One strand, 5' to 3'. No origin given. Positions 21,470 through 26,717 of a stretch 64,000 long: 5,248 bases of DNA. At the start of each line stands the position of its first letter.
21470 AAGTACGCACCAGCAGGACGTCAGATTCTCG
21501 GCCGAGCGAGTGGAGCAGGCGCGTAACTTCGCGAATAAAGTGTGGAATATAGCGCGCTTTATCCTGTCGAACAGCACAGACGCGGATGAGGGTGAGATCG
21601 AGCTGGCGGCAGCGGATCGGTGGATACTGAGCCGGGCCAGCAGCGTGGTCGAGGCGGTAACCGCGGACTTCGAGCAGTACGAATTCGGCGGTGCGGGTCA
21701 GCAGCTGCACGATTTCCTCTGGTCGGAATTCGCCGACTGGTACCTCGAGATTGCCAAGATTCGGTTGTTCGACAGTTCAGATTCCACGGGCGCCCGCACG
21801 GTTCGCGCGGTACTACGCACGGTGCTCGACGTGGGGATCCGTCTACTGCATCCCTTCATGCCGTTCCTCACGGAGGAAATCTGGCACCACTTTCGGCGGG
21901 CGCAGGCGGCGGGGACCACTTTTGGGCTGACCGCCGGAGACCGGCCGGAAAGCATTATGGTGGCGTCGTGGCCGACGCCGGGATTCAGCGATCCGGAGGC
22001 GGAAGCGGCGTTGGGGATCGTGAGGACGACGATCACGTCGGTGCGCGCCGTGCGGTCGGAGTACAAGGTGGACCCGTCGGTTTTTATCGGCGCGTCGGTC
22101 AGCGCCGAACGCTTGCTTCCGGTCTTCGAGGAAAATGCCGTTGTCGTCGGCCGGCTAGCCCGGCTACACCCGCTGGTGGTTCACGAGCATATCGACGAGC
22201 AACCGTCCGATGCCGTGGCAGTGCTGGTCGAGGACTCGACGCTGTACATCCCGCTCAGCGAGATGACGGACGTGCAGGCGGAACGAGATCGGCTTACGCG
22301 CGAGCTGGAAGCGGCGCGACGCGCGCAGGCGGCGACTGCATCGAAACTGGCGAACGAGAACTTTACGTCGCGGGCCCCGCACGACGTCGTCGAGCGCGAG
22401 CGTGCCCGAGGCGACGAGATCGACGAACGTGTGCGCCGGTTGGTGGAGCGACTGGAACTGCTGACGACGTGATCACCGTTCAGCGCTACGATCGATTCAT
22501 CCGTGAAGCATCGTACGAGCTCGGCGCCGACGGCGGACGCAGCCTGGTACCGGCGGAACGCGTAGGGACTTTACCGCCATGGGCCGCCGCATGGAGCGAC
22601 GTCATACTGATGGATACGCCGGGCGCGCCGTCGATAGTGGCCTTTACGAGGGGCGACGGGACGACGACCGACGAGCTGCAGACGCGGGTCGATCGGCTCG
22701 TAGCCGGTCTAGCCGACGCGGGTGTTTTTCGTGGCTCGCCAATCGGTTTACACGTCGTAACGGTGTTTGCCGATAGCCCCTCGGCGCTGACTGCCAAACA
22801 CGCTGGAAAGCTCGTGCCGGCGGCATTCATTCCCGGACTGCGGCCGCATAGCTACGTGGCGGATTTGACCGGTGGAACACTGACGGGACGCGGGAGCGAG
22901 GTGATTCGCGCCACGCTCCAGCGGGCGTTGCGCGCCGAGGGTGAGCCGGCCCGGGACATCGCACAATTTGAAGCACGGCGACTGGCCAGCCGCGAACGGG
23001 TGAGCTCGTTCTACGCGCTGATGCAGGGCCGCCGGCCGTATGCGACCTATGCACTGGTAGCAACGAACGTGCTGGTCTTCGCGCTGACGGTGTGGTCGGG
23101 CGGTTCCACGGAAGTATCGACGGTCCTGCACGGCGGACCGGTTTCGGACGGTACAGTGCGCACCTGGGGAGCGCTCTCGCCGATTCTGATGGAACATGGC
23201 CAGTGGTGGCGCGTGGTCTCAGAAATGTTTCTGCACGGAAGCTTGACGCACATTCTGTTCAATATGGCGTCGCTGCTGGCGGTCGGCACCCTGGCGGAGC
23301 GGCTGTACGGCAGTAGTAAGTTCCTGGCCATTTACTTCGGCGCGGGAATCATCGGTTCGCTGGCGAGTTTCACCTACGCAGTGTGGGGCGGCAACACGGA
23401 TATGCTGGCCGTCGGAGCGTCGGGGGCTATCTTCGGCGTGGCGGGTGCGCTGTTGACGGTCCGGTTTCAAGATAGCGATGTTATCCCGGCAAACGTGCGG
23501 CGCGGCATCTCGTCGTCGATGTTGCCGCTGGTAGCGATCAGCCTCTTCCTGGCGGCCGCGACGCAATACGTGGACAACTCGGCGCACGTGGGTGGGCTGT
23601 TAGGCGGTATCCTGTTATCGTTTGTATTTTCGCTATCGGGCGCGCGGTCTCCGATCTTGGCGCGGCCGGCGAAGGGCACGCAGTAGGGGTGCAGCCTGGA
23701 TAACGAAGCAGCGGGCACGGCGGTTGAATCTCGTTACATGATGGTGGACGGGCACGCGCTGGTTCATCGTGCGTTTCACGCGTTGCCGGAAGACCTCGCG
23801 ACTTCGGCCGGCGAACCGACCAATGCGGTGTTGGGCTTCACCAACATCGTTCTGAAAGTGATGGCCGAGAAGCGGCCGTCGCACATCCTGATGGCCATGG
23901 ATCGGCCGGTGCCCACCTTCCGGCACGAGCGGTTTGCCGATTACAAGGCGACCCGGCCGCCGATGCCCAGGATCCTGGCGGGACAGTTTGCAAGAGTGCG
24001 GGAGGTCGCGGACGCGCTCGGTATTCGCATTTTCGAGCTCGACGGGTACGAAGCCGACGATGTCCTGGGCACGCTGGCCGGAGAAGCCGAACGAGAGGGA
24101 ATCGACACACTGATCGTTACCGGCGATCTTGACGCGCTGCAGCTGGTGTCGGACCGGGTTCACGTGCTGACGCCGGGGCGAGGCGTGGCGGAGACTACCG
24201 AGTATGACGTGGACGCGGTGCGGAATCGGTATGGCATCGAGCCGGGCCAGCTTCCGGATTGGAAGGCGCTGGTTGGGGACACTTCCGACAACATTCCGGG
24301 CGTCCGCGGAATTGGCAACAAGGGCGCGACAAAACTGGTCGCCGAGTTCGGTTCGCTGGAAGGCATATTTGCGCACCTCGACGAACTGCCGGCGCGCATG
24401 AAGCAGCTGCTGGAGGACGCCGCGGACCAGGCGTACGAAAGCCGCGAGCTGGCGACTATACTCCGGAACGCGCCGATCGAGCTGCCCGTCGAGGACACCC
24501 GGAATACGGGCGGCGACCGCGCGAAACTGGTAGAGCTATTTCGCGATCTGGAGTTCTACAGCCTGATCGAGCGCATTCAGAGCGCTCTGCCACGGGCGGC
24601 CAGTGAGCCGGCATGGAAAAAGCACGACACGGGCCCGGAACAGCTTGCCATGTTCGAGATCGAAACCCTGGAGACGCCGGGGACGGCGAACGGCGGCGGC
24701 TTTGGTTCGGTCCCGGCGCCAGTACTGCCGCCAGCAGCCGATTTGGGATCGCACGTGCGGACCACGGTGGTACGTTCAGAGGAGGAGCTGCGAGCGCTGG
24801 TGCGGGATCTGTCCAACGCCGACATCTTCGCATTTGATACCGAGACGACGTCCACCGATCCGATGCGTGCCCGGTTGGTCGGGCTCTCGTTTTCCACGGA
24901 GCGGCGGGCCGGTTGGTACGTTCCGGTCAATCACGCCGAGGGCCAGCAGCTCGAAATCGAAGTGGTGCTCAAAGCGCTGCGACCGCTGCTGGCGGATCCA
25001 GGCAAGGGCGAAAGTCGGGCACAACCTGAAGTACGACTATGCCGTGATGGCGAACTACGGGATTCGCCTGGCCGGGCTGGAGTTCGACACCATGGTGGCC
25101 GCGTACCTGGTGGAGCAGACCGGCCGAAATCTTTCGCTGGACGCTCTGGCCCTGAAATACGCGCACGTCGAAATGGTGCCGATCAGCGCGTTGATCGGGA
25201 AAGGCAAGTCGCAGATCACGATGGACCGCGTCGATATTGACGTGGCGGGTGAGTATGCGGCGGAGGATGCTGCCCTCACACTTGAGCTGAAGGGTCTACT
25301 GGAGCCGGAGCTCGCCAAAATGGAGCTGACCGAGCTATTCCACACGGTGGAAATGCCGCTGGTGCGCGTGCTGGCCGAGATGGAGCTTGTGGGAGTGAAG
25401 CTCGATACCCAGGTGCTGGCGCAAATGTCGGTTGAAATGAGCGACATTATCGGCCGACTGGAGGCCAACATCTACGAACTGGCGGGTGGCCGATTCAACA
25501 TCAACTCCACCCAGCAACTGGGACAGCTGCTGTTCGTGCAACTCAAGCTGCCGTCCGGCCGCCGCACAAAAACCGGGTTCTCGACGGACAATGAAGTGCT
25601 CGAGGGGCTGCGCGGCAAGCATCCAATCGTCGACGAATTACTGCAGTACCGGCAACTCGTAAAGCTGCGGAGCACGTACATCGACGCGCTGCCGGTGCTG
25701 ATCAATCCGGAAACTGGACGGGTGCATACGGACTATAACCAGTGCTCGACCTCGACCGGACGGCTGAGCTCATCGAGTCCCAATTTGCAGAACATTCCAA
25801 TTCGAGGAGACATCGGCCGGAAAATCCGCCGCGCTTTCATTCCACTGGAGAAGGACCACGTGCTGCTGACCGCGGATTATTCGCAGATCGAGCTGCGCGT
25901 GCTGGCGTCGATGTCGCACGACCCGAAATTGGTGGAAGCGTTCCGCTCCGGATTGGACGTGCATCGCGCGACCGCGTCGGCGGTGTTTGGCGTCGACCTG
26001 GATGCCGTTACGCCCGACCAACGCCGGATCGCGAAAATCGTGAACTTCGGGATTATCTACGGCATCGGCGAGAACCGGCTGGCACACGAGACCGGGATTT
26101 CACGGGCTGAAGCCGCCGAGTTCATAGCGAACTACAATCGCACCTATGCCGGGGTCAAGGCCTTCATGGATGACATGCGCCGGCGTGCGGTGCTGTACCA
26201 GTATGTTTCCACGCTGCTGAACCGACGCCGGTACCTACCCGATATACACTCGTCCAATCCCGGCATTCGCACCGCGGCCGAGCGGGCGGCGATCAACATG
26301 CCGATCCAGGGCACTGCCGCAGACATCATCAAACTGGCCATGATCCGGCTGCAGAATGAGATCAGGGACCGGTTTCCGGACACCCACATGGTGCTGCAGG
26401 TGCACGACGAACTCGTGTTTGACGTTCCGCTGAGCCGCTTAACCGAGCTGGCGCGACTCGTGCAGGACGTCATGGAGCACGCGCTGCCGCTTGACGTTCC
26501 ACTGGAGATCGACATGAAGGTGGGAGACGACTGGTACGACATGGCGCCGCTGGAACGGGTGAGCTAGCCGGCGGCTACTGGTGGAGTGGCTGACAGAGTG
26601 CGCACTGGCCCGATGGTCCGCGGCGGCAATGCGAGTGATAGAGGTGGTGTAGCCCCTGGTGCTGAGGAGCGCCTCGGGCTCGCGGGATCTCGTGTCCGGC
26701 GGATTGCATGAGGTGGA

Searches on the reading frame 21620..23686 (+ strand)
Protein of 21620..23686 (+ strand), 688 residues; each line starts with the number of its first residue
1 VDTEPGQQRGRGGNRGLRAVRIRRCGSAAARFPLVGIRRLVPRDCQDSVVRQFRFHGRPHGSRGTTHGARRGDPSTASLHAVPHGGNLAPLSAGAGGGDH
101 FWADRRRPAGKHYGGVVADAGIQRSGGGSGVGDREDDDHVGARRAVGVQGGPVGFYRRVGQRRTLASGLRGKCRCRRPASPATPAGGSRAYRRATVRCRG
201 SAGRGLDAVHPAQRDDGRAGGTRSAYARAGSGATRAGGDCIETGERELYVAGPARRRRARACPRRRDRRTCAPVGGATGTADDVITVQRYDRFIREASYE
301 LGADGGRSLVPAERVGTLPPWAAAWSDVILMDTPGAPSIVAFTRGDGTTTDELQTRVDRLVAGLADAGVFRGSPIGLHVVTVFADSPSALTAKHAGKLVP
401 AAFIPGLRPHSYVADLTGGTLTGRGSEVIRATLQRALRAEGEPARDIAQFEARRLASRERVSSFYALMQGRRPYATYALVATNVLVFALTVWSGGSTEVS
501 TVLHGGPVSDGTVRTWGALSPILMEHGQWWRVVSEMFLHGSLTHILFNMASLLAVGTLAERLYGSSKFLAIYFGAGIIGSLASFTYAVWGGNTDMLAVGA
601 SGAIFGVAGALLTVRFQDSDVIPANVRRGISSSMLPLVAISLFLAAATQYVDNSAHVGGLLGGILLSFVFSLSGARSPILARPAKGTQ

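Call 10: search_protein_families(library=pfam, proteins=[window:21620-23686:+], max_evalue=0.001)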
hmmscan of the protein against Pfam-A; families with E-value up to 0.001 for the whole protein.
window:21620-23686:+ (688 aa): 1 family
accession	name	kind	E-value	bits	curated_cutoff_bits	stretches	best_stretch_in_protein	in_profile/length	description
PF01694.28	Rhomboid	-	1.3e-32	113.4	22.6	1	527-671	2-141/143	Rhomboid domain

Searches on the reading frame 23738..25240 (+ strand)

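Call 10: search_protein_families(library=pfam, proteins=[window:23738-25240:+], max_evalue=0.001)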
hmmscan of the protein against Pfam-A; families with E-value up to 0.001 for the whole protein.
window:23738-25240:+ (500 aa): 3 families
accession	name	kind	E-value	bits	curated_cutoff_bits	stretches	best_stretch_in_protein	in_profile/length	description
PF02739.22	5_3_exonuc_N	-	7e-54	182.4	34.3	1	1-166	3-164/164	5'-3' exonuclease, N-terminal resolvase-like domain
PF01367.25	5_3_exonuc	-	4.5e-29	101.2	40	1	167-258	1-93/97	5'-3' exonuclease, C-terminal SAM fold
PF01612.26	DNA_pol_A_exo1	-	1.3e-10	41.8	23.6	1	344-421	3-75/173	3'-5' exonuclease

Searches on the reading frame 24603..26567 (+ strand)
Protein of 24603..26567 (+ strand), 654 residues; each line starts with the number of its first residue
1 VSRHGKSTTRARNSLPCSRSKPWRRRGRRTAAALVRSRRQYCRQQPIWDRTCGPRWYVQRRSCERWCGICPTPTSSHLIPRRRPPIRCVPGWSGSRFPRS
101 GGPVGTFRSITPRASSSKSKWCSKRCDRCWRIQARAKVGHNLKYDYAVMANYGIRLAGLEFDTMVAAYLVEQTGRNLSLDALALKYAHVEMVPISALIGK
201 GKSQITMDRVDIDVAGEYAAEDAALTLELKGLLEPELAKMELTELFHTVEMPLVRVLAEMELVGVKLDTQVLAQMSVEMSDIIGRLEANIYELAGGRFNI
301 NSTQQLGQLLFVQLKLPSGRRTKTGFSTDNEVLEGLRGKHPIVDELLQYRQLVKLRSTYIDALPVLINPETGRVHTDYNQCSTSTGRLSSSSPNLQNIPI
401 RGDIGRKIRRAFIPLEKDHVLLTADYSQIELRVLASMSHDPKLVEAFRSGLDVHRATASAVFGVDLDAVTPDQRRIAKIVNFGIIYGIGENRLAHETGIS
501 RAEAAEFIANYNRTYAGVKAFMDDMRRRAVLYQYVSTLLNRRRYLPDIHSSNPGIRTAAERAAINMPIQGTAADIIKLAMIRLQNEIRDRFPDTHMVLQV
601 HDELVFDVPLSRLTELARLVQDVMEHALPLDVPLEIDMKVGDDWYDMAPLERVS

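Call 10: search_protein_families(library=pfam, proteins=[window:24603-26567:+], max_evalue=0.001)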
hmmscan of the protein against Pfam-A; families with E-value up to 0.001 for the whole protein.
window:24603-26567:+ (654 aa): 3 families
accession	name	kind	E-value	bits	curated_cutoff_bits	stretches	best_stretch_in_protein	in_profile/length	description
PF00476.26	DNA_pol_A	-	9.3e-157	522.3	34.3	1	270-646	2-381/381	DNA polymerase family A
PF01612.26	DNA_pol_A_exo1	-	3.2e-14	53.5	23.6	1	135-237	77-172/173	3'-5' exonuclease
PF22619.2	DNA_polI_exo1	-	1.8e-06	28.2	27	1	135-203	49-117/140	DNA polymerase I, ribonuclease H-like domain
